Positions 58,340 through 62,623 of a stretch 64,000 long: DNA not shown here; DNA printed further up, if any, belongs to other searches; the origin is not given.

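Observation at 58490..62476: Large secreted protein (about 1330 aa) fusing a chagasin-like cysteine-protease inhibitor domain to a Beta_propel-type propeller; a 726-aa paralog lies at 22334..24514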

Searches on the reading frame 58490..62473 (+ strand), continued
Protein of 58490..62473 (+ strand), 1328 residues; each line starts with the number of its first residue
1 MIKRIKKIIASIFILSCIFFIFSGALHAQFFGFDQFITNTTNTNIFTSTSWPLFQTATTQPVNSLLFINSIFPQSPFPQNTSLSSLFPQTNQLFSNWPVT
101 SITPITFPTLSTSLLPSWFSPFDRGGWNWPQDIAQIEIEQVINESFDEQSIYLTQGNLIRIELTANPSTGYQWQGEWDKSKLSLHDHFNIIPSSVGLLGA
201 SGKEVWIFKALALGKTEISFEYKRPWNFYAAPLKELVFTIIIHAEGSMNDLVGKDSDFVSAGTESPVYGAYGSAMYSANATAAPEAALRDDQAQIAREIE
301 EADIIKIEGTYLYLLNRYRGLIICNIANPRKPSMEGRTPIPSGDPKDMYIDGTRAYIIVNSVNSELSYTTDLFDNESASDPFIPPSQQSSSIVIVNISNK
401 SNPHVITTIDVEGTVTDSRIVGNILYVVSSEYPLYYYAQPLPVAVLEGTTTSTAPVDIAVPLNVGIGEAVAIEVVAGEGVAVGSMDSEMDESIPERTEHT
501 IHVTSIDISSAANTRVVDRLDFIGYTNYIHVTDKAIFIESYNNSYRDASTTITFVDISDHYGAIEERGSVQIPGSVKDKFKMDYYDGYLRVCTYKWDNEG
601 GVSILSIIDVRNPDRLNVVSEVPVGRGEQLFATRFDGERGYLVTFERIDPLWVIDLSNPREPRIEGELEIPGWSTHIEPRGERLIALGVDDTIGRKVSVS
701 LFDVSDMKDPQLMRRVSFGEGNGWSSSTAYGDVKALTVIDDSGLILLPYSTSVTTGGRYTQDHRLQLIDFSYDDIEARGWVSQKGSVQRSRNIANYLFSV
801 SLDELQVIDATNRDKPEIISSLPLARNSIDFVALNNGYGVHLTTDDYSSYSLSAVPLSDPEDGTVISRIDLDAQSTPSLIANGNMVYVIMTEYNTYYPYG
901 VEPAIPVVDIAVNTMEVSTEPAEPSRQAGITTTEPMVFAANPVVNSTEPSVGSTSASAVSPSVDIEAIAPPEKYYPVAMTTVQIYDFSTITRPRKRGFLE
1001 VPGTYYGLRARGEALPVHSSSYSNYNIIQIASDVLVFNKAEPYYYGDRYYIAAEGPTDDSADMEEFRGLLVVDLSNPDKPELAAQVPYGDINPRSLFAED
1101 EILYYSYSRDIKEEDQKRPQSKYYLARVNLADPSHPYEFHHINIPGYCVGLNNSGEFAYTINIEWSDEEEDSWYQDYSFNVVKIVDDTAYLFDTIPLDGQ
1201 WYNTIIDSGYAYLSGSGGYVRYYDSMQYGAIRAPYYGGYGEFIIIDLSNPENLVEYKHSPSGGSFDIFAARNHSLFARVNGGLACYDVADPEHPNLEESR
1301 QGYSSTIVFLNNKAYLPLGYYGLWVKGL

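Call 21: find_encoding_contigs(protein=P0006, flank=10000, max_places=3)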
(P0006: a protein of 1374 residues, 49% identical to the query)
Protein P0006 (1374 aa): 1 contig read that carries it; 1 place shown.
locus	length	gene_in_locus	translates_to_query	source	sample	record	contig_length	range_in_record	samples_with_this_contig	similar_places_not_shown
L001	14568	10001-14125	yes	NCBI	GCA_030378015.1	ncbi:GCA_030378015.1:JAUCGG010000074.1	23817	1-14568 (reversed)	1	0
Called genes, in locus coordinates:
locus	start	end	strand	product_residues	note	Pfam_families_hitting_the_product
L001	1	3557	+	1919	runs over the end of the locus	PF01436:NHL, PF24684:Vgb_lyase, PF01436:NHL, PF01436:NHL, PF01436:NHL, PF01436:NHL, PF01650:Peptidase_C13, PF13290:CHB_HEX_C_1, +16 more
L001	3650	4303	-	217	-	-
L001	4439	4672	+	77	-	PF04023:FeoA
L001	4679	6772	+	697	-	PF01926:MMR_HSR1, PF02421:FeoB_N, PF09439:SRPRB (weak), PF17910:FeoB_Cyto, PF07670:Gate, PF07664:FeoB_C, PF07670:Gate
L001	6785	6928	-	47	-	-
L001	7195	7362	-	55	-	-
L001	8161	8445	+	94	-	-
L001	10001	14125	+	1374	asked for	PF09394:Inhibitor_I42, PF00050:Kazal_1, PF07648:Kazal_2 (weak), PF08309:LVIVD (faint), PF09826:Beta_propel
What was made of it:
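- The one Peptidase_C13-containing giant protein, in L001, is not conserved in the other loci (call 21).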

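Call 32: find_encoding_contigs(protein=P0007, flank=10000, max_places=2)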
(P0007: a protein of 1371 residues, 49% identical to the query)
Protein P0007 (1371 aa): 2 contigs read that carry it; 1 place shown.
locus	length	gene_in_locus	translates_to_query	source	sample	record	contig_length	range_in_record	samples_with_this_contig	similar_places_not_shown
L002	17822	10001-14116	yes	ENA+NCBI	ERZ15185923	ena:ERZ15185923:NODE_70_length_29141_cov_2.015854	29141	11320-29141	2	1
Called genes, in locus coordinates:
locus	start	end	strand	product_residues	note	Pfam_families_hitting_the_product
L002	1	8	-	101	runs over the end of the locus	-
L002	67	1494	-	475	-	PF09659:Cas_Csm6_HEPN, PF09670:Cas_Cas02710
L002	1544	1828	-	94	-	PF01850:PIN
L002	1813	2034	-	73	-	-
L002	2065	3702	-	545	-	PF03787:RAMPs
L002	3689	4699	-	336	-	PF03787:RAMPs (weak), PF17953:Csm4_C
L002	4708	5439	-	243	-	PF03787:RAMPs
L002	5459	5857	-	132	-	PF03750:Csm2_III-A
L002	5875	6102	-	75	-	PF07927:HicA_toxin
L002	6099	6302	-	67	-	PF15919:HicB_lk_antitox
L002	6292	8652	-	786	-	PF18211:Csm1_B, PF22335:Cas10-Cmr2_palm2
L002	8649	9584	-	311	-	PF13280:WYL, PF25583:WCX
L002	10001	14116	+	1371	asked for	PF09394:Inhibitor_I42, PF00050:Kazal_1, PF07648:Kazal_2 (weak), PF08309:LVIVD (faint), PF09826:Beta_propel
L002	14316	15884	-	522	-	PF00890:FAD_binding_2, PF01266:DAO, PF03486:HI0933_like (faint), PF07992:Pyr_redox_2 (faint), PF02910:Succ_DH_flav_C (weak)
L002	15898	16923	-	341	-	PF02445:NadA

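Call 33: find_encoding_contigs(protein=P0005, flank=10000, max_places=2)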
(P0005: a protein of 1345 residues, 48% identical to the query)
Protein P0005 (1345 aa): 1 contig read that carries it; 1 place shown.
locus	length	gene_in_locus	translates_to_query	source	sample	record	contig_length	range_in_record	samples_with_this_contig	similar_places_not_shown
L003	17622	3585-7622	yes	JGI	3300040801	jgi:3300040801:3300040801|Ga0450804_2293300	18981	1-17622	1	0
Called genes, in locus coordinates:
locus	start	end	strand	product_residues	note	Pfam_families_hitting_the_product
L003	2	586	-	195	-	?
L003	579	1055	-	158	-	PF01750:HycI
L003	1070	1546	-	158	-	PF00072:Response_reg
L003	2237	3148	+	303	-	PF01739:CheR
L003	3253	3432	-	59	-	-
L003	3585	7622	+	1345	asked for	PF09394:Inhibitor_I42, PF08309:LVIVD (faint), PF09826:Beta_propel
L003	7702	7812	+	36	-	-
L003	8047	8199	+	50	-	-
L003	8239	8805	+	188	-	-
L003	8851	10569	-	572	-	PF02457:DAC, PF07949:YbbR (weak)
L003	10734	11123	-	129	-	PF11141:DUF2914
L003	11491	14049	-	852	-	PF00924:MS_channel_2nd, PF21082:MS_channel_3rd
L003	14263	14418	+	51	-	-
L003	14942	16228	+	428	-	PF06808:DctM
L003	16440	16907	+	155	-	PF03692:CxxCxxCC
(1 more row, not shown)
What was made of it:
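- Tried and rejected: Three homologous loci have unrelated neighbours (calls 21, 32, 33), and the window gene is flanked by a divergent gene and a 580-nt gap.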

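Call 43: find_related_loci(query=P0001, collection=genome_contigs, flank=10000)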
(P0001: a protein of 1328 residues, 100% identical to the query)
Query P0001 (1328 aa) in genome_contigs; peptide patterns used: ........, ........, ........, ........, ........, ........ (x = any residue, [..] = any of these).
32 stretches matched a pattern, but none encodes a relative of the query by tblastn (E <= 1e-3).
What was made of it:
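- Tried and rejected: A genome scan with the single protein found no relatives (call 43).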

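Call 44: find_related_loci(query=A2, collection=genome_contigs, flank=10000)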
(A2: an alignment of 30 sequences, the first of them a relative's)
Query A2 (1328 aa) in genome_contigs; peptide patterns used: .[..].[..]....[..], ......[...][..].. (x = any residue, [..] = any of these).
394 stretches matched a pattern; 228 encode a relative of the query (tblastn E <= 1e-3); the best 80 are kept; 80 distinct loci.
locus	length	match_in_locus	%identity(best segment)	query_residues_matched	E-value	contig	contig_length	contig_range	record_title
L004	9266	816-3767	38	233-1328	0e+0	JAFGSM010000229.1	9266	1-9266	MAG: bacterium isolate Zod_Metabat.896 k87_12352409, whole genome shotgun sequence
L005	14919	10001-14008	41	149-1328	0e+0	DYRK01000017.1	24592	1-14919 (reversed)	MAG TPA_asm: Desulfatirhabdium butyrativorans isolate SulCav_GS10_10_47_57 SulCav_GS10_10_2139_length_24592_cov_30_84488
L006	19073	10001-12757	48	253-1328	0e+0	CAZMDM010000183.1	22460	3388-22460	MAG TPA_asm: uncultured Desulfonema sp. isolate binchicken_co23_92 genome assembly, contig: k141_538939, whole genome sh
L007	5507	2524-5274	48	253-1326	0e+0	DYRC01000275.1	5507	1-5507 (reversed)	MAG TPA_asm: Desulfonema limicola isolate SulCav_GS10_10_45_377 SulCav_GS10_10_29573_length_5507_cov_212_609868, whole g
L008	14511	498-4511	47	147-1328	2e-178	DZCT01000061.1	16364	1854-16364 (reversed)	MAG TPA_asm: Desulfatirhabdium butyrativorans isolate SulCav_PC08_64_48_9 SulCav_PC08-64_2458_length_16364_cov_5.256852,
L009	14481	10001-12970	49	147-891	1e-177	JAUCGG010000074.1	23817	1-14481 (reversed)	Desulfococcaceae bacterium HSG8 NODE_128_length_23817, whole genome shotgun sequence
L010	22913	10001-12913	49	229-1328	5e-180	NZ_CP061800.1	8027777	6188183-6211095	Desulfonema magnum strain 4be13 chromosome, complete genome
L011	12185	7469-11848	46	147-1328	2e-175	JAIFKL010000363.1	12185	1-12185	MAG: Desulfobacteraceae bacterium isolate bin_101 scaffold_7050, whole genome shotgun sequence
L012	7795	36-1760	49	282-897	2e-165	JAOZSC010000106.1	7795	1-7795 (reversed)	MAG: Desulfobacterales bacterium isolate GMC6.metabat2.104_sub GMC6_12216_length_7795_cov_6.028165, whole genome shotgun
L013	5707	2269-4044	47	250-896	4e-163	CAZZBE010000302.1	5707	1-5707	MAG TPA_asm: uncultured Desulfobacteraceae bacterium isolate binchicken_co8_367 genome assembly, contig: NODE_28292_leng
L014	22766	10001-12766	46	250-1328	6e-159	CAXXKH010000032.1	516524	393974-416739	MAG: Desulfobacterales bacterium isolate 9e8c302b-4ccc-47c5-97cd-91c71c085a60 genome assembly, contig: contig_32, whole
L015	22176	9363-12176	45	250-1328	6e-154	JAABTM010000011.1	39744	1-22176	MAG: Desulfobacteraceae bacterium isolate S23.Bin075 Scaffold_429, whole genome shotgun sequence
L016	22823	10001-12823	41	277-1328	1e-116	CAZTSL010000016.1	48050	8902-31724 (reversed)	MAG TPA_asm: uncultured bacterium isolate SRP162660_co2_42 genome assembly, contig: NODE_102_length_48050_cov_20.742890,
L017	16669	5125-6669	38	297-861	2e-102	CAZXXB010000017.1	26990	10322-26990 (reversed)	MAG TPA_asm: uncultured Myxococcota bacterium isolate SRP290908_co2_390 genome assembly, contig: NODE_2231_length_26990_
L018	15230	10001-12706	61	250-1326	4e-97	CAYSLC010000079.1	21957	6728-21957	MAG TPA_asm: uncultured Desulfobacteraceae bacterium isolate binchicken_co15_57 genome assembly, contig: NODE_1203_lengt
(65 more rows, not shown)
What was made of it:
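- Tried and rejected: The alignment-based scan worked (call 44).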

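Call 58: predict_structure(alignment_id=A4)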
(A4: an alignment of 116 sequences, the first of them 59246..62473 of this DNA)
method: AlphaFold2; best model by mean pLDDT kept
length: 1076 residues; sequences in the alignment: 116
mean_pLDDT: 81.6   pTM: 0.81
mean pLDDT of the five models: 81.6, 80.6, 80.3, 79.8, 79.6
residues with pLDDT >= 90: 688; 70-90: 113; 50-70: 81; < 50: 194
segments of 3 or more residues with pLDDT < 50: 13-45, 113-132, 183-235, 654-716, 966-974, 976-985
pLDDT, mean of each block of 10 residues (from residue 1): 83 43 31 28 54 96 96 97 93 94 92 48 44 69 97 95 95 94 48 36 34 30 34 47 77 93 96 93 93 82 97 98 95 98 91 98 98 91 97 83 98 94 96 96 95 98 95 94 96 97 87 98 98 96 96 98 98 96 97 90 96 96 94 96 61 47 36 36 34 36 38 50 79 98 97 89 67 85 88 53 65 88 98 91 92 95 92 97 97 96 96 83 93 96 91 95 62 46 61 97 89 89 91 96 93 92 96 96
secondary structure, 60 per line:
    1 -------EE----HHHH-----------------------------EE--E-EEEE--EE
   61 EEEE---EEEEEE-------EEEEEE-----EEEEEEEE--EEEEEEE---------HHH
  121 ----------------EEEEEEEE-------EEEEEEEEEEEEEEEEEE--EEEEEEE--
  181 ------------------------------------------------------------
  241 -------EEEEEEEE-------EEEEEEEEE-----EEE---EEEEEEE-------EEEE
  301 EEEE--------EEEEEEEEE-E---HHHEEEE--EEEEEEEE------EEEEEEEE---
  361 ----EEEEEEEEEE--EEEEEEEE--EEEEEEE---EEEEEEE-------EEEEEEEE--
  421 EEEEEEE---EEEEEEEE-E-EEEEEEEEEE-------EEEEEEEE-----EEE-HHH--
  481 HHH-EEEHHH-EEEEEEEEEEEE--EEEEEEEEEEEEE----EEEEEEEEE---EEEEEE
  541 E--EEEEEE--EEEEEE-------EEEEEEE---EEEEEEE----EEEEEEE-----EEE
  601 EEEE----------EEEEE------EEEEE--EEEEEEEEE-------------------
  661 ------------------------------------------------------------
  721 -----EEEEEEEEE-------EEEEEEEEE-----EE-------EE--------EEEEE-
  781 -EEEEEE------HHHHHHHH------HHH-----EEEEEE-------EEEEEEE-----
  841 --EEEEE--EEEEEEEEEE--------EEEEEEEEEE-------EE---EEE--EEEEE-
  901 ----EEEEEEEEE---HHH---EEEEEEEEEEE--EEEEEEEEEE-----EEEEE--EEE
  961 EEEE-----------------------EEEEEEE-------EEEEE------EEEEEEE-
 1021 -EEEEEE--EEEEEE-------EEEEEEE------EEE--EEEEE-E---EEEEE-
elements in order (helices of 4 or more, strands of 3 or more residues): H14-17 E53-56 E59-64 E68-73 E81-86 E92-99 E102-108 E137-144 E152-169 E172-178 E248-255 E263-271 E277-279 E283-289 E297-304 E313-321 E330-333 E336-343 E350-357 E365-374 E377-384 E387-393 E397-403 E411-418 E421-427 E431-438 E442-451 E459-466 E472-474 E485-487 E492-503 E506-518 E523-531 E535-541 E544-549 E552-557 E565-571 E575-581 E586-592 E598-604 E615-619 E626-630 E633-641 E726-734 E742-750 E775-779 E782-787 H794-801 E816-821 E829-835 E843-847 E850-859 E868-877 E890-892 E895-899 E905-913 E923-933 E936-945 E951-955 E958-964 E988-994 E1002-1006 E1013-1019 E1022-1027 E1030-1035 E1043-1049 E1056-1058 E1061-1065 E1071-1075
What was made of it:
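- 59246..59380 (+): Linker, residues 253-297, mostly predicted disordered. It contains the family-conserved FVSAG segment. AF2 model pLDDT below 50 for model residues 13-45 (call 58).
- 59381..60922 (+): First beta-propeller region, Pfam Beta_propel PF09826, residues 298-811. This is the part collinear with the 726-aa protein. AF2 shows all-beta structure at high confidence (call 58).
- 60923..62476 (+): Second, divergent LVIVD-type propeller region, residues 812-1328, plus the stop codon. It has a disordered insert at about residues 906-968. The boundary with propeller 1 is approximate. AF2 shows all-beta structure, and pTM 0.81 for the whole body (call 58).
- On Pfam PF09826 Beta_propel (exported propeller proteins): AF2 of residues 253-1328 is all-beta, with pLDDT 81.6 and pTM 0.81 (call 58).
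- AF2 pLDDT 81.6 and pTM 0.81, all-beta (call 58).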

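Call 60: fold_search(model_id=the predicted structure, library=pdb)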
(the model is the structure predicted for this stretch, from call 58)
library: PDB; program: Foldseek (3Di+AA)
matches with E <= 10: 1040; with E <= 0.001: 569
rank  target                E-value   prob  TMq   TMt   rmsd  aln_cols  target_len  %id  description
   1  4a0k_C                8.3e-14  1.00  0.18  0.17  30.7      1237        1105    7  STRUCTURE OF DDB1-DDB2-CUL4A-RBX1 BOUND TO A 12 BP ABASIC SITE CONTAINING DNA-DUPLEX (released 2011-12-14)
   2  9n73_LR               1.7e-13  1.00  0.16  0.21  20.8       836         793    9  SSU processome maturation and disassembly, State G (released 2025-10-29)
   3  9dwv_A                4.6e-13  1.00  0.24  0.30  16.7       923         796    8  Ternary complex of CRBN-DDB1-PPIL4 RRM domain with FPFT-2216 (released 2025-08-06)
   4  6zue_A                7.7e-13  1.00  0.16  0.16  30.8      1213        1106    8  Crystal structure of human DDB1 bound to human DCAF1 (amino acid residues 1046-1396) (released 2021-07-28)
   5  4a11_A                7.7e-13  1.00  0.14  0.14  25.4      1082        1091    9  Structure of the hsDDB1-hsCSA complex (released 2011-12-07)
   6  3ei1_A                9.8e-13  1.00  0.15  0.15  29.7      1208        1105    9  Structure of hsDDB1-drDDB2 bound to a 14 bp 6-4 photoproduct containing DNA-duplex (released 2009-01-20)
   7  8dey_B                1.2e-12  1.00  0.23  0.28  19.0       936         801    8  Ternary complex structure of Cereblon-DDB1 bound to IKZF2(ZF2,3) and the molecular glue DKY709 (released 2023-03-08)
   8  9nfr_A                1.4e-12  1.00  0.18  0.17  31.5      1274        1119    8  Crystal structure of CRBN-DDB1 and MRT-23227 in complex with VAV1 (released 2025-07-09)
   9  5jk7_A                1.4e-12  1.00  0.17  0.17  30.7      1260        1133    8  The X-ray structure of the DDB1-DCAF1-Vpr-UNG2 complex (released 2016-10-05)
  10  3ei2_A                1.5e-12  1.00  0.15  0.14  29.4      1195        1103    8  Structure of hsDDB1-drDDB2 bound to a 16 bp abasic site containing DNA-duplex (released 2009-01-20)
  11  9sfm_A                1.6e-12  1.00  0.14  0.14  27.6      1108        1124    8  Crystal structure of Cereblon-DDB1 in complex with SB-405483 and Lenalidomide (released 2025-11-19)
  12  9q2d_C                2.3e-12  1.00  0.24  0.30  16.4       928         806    8  Cryo-EM structure of ternary complex Ikaros-ZF2:CC-885:CRBN:DDB1 (molecular glue degrader) (released 2025-10-01)
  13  4e54_A                2.6e-12  1.00  0.15  0.14  29.4      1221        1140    8  Damaged DNA induced UV-damaged DNA-binding protein (UV-DDB) dimerization and its roles in chromatinized DNA repair (released 2012-08-08)
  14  9a40_C                2.6e-12  1.00  0.14  0.14  29.4      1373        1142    8  model of Cullin4 (released 2024-09-18)
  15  9zxn                  2.7e-12  1.00  0.24  0.29  17.8       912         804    8  DDB1 delta with compound 26 (released 2026-04-08)
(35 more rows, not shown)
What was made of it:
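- On Pfam PF09826 Beta_propel (exported propeller proteins): Foldseek's best hits are multi-propeller proteins such as DDB1 and SF3B3 (call 60).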

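Call 77: search_protein_families(library=pfam, proteins=[P0013], max_evalue=0.001)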
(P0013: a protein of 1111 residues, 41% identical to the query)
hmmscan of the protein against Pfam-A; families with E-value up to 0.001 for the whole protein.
P0013 (1111 aa): 1 family
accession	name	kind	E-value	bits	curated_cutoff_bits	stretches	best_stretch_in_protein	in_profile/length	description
PF09826.15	Beta_propel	-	7.5e-88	296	22.4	2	201-660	10-493/495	Beta propeller domain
